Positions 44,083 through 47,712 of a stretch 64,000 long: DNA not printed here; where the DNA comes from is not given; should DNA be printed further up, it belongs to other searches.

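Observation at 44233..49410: Oversized PilY1 (1725 aa) with an N-terminal array of cadherin-like (He_PIG) repeats ahead of the vWA and beta-propeller domains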

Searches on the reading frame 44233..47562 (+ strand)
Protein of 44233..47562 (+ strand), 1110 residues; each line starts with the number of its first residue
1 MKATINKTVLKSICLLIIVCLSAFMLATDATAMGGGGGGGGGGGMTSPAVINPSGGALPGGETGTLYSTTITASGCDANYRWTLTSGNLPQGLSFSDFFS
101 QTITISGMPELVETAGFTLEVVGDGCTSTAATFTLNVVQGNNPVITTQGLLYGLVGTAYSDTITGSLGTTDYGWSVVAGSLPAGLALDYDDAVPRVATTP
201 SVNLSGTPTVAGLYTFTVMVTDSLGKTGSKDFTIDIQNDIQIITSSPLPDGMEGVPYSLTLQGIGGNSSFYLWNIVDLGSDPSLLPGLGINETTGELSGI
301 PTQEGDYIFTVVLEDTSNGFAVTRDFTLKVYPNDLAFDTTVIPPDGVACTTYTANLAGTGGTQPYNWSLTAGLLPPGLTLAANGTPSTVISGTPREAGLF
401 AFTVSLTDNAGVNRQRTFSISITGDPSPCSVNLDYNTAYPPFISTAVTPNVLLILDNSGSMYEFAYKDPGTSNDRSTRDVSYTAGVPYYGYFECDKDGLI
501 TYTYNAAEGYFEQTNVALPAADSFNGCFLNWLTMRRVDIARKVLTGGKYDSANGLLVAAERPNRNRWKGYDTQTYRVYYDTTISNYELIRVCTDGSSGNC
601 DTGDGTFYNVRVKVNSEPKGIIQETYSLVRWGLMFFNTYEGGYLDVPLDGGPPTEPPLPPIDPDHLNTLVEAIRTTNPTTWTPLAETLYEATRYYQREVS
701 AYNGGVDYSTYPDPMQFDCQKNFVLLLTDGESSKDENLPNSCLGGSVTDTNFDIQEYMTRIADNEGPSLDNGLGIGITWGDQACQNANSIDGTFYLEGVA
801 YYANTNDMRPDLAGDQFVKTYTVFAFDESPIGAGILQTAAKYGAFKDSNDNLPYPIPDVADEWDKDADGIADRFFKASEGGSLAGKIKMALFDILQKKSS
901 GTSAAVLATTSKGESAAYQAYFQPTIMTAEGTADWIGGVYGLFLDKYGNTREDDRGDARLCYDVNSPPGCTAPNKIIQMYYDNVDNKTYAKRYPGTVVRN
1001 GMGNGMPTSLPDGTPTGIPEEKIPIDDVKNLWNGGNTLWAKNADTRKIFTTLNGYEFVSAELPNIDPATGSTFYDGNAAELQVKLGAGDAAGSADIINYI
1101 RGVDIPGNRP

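Call 40: predict_structure(alignment_id=A1)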
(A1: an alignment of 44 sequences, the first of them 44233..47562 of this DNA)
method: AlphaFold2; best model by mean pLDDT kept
length: 1110 residues; sequences in the alignment: 44
mean_pLDDT: 81.0   pTM: 0.54
mean pLDDT of the five models: 81.0, 80.4, 79.1, 78.2, 77.7
residues with pLDDT >= 90: 447; 70-90: 425; 50-70: 149; < 50: 89
segments of 3 or more residues with pLDDT < 50: 1-7, 26-45, 430-445, 653-656, 899-914, 929-934, 1008-1016, 1108-1110
pLDDT, mean of each block of 10 residues (from residue 1): 45 77 57 32 61 92 84 88 94 89 90 92 91 89 82 89 81 88 86 58 92 92 86 88 86 91 80 73 73 90 89 86 88 89 79 91 89 88 84 87 92 92 69 39 61 96 93 93 94 90 95 82 92 96 96 91 89 90 86 76 81 95 89 93 91 51 89 94 95 96 93 87 95 91 84 93 74 59 82 93 95 90 91 93 90 87 89 92 91 74 43 52 51 57 79 86 80 83 64 74 51 52 84 73 68 56 52 72 68 76 56
secondary structure, 60 per line:
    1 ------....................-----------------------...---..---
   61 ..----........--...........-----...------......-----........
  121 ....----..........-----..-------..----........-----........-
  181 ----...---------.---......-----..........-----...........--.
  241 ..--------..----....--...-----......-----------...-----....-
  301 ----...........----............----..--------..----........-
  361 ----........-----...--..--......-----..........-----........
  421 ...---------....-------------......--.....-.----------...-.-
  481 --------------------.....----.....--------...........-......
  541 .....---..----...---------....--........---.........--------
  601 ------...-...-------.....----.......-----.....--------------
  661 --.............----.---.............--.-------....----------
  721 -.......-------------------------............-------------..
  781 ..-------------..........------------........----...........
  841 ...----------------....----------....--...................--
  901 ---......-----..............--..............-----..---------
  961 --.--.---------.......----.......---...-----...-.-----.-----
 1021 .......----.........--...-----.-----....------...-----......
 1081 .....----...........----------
elements in order (helices of 4 or more, strands of 3 or more residues): H7-26 E50-52 E67-74 E77-87 E93-95 E102-107 E113-124 E129-138 E159-166 E172-179 E185-187 E201-206 E212-221 E227-237 E240-242 E257-260 E263-265 E271-276 E288-290 E296-299 E305-315 E320-331 E352-359 E365-372 E378-380 E387-392 E398-407 E413-423 H433-436 E450-455 H459-462 E501-505 E510-514 E523-525 H526-533 H536-545 E555-557 E567-570 E573-580 E584-592 E607-609 E611-613 H621-625 E630-636 E642-646 H663-675 H684-696 E722-728 H754-765 H779-782 H796-805 E818-825 H830-843 H860-863 E874-877 H880-898 E904-909 E915-928 E931-944 E976-982 E987-993 E997-999 E1005-1007 E1021-1024 H1034-1040 H1075-1085 H1090-1100

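Call 43: fold_search(model_id=the predicted structure, library=pdb)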
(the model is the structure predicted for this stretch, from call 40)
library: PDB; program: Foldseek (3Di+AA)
matches with E <= 10: 1966; with E <= 0.001: 1031
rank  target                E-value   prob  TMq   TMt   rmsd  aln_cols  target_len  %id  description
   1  5erp_B                2.3e-18  1.00  0.10  0.18  32.9       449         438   12  Crystal structure of human Desmocollin-2 ectodomain fragment EC2-5 (released 2016-06-15)
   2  7sqc_O0               1.4e-17  1.00  0.12  0.11  48.7       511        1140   13  Ciliary C1 central pair apparatus isolated from Chlamydomonas reinhardtii (released 2022-04-13)
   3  3b43                  5.4e-17  1.00  0.09  0.15  40.1       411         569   10  I-band fragment I65-I70 from titin (released 2008-01-22)
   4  7a7d_a                1.2e-16  1.00  0.10  0.18  40.0       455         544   12  Cadherin fit into cryo-ET map (released 2020-12-23)
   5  5iry_A                1.5e-16  1.00  0.10  0.16  34.4       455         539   13  Crystal structure of human Desmocollin-1 ectodomain (released 2016-06-22)
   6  9ijj_O                1.6e-16  1.00  0.11  0.10  50.0       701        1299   10  In situ structure of the central apparatus in mouse sperm axoneme. (released 2025-06-04)
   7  5j5j_A                5.5e-16  1.00  0.10  0.17  29.7       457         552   13  Crystal structure of a chimera of human Desmocollin-2 EC1 and human Desmoglein-2 EC2-EC5 (released 2016-06-22)
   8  5erp_A                8.1e-16  1.00  0.10  0.18  35.0       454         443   12  Crystal structure of human Desmocollin-2 ectodomain fragment EC2-5 (released 2016-06-15)
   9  5erd_B                8.5e-16  1.00  0.10  0.16  30.8       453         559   13  Crystal structure of human Desmoglein-2 ectodomain (released 2016-06-22)
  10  9ijj_C                1.2e-15  1.00  0.09  0.10  33.2       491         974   11  In situ structure of the central apparatus in mouse sperm axoneme. (released 2025-06-04)
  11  5w1d                  2.6e-15  1.00  0.08  0.18  37.6       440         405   14  Crystal Structure of Mouse Protocadherin-15 EC4-7 (released 2018-06-06)
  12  7ol2_A                2.9e-15  1.00  0.09  0.15  30.8       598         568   10  Crystal structure of mouse contactin 1 immunoglobulin domains (released 2022-12-14)
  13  6dms                  3.5e-15  1.00  0.10  0.14  15.1       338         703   19  Endo-fucoidan hydrolase MfFcnA4_H294Q from glycoside hydrolase family 107 (released 2018-10-03)
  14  7ok5_A                3.6e-15  1.00  0.14  0.23  14.2       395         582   13  Crystal structure of mouse neurofascin 155 immunoglobulin domains (released 2022-12-14)
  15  6dlh                  4.1e-15  1.00  0.10  0.15  14.8       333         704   19  Endo-fucoidan hydrolase MfFcnA4 from glycoside hydrolase family 107 (released 2018-10-03)
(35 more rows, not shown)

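Call 51: find_related_loci(query=A1, collection=genome_contigs, flank=2500)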
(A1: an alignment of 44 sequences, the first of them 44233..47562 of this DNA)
Query A1 (1110 aa) in genome_contigs; peptide patterns used: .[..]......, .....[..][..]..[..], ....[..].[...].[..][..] (x = any residue, [..] = any of these).
600 stretches matched a pattern (row limit reached: there are more); 236 encode a relative of the query (tblastn E <= 1e-3); the best 80 are kept; 80 distinct loci.
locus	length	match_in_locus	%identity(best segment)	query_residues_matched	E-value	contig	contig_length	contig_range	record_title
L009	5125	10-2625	50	58-1109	0e+0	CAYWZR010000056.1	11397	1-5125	MAG TPA_asm: uncultured Nitrospirota bacterium isolate SRP128015_co3_158 genome assembly, contig: NODE_6603_length_11397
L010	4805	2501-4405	38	440-1109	2e-113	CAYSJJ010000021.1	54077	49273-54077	MAG TPA_asm: uncultured Geobacter sp. isolate binchicken_co158_41 genome assembly, contig: NODE_519_length_54077_cov_5.4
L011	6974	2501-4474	37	416-1109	4e-105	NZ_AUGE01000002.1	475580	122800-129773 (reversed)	Citrifermentans bremense R1 K419DRAFT_scaffold00002.2_C, whole genome shotgun sequence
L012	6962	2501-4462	33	437-1107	2e-89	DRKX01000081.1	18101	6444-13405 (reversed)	MAG TPA_asm: Nitrospirae bacterium isolate HyVt-450 HyVt-450_k145_301836, whole genome shotgun sequence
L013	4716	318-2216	39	438-1109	9e-109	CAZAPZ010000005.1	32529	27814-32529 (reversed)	MAG TPA_asm: uncultured Campylobacterales bacterium isolate SRP128015_co3_253 genome assembly, contig: NODE_1117_length_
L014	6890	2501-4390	32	440-1109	3e-84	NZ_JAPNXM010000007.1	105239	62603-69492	Deferribacter thermophilus strain BMA NODE_7_length_105239_cov_255.708050, whole genome shotgun sequence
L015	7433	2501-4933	33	437-1109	5e-72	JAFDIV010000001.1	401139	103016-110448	MAG: Deltaproteobacteria bacterium isolate Meg22_1618_Bin_54 Meg22_1618_Bin_54_scaffold_0, whole genome shotgun sequence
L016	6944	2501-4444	30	437-1109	1e-67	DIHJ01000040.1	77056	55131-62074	MAG TPA_asm: Nitrospira sp. UBA5699 UBA5699_contig_2578, whole genome shotgun sequence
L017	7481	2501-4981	31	437-1102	2e-63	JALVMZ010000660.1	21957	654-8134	MAG: Desulfobacteraceae bacterium isolate A3_maxbin2_scaf2bin.136 A3_NODE_998_length_21957_cov_3.427073, whole genome sh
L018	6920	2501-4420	30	433-1053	6e-63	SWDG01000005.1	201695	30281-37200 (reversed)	MAG: Nitrospira sp. isolate RSF1 Nitrospira_sp_RSF1_7, whole genome shotgun sequence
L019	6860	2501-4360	28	418-1102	1e-61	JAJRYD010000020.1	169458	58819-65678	MAG: Nitrospirae bacterium isolate Dive96_bin3.244 k141_1520216, whole genome shotgun sequence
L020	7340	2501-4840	29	432-1105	6e-59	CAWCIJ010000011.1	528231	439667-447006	MAG: uncultured Nitrospiraceae bacterium isolate MFD00962.bin.1.147 genome assembly, contig: contig_62220, whole genome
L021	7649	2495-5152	30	433-1104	4e-59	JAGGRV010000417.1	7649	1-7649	MAG: Deltaproteobacteria bacterium isolate AUK005 PB_MANV_005_c_000000000305, whole genome shotgun sequence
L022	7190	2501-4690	29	407-1109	2e-58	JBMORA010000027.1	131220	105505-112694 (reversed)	MAG: Thermodesulfobacteriota bacterium isolate Betzabe_MAG168 MAG168_27, whole genome shotgun sequence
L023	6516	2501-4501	29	426-1104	1e-56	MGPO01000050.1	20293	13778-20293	MAG: Deltaproteobacteria bacterium GWA2_65_63 gwa2_scaffold_3679, whole genome shotgun sequence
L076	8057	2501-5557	31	58-1106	4e-23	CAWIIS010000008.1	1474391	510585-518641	MAG: Nitrospirota bacterium isolate MFD03899.bin.2.142 genome assembly, contig: contig_4363, whole genome shotgun sequen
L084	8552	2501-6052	25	47-1102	9e-22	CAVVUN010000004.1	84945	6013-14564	MAG: Nitrospirota bacterium isolate MFD03899.bin.2.182 genome assembly, contig: contig_17174, whole genome shotgun seque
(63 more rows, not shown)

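Call 62: search_protein_families(library=pfam, proteins=[L084:2405-7906:+, L076:2408-7447:+], max_evalue=0.001)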
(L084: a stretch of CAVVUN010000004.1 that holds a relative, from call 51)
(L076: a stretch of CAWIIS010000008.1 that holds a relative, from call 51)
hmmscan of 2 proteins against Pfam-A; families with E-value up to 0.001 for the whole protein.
L084:2405-7906:+ (1834 aa): 2 families
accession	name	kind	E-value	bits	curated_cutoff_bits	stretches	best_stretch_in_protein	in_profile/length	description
PF05345.18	He_PIG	-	1.2e-25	90.1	24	3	697-772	6-91/96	Putative Ig domain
PF05567.17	T4P_PilY1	-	9.6e-12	45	28.1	1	1248-1626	1-376/411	PilY1 beta-propeller domain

L076:2408-7447:+ (1680 aa): 4 families
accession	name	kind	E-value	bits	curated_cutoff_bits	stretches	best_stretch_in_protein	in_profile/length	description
PF05345.18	He_PIG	-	3.1e-20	72.8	24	2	479-576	2-95/96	Putative Ig domain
PF22352.2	K319L-like_PKD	-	6.1e-08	33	27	1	303-369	15-78/84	K319L-like, PKD domain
PF07495.19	Y_Y_Y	-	1.3e-05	25.4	26.6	0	439-471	29-61/65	Y_Y_Y domain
PF00801.26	PKD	-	0.00041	20.7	23.5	0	303-364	18-70/80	PKD domain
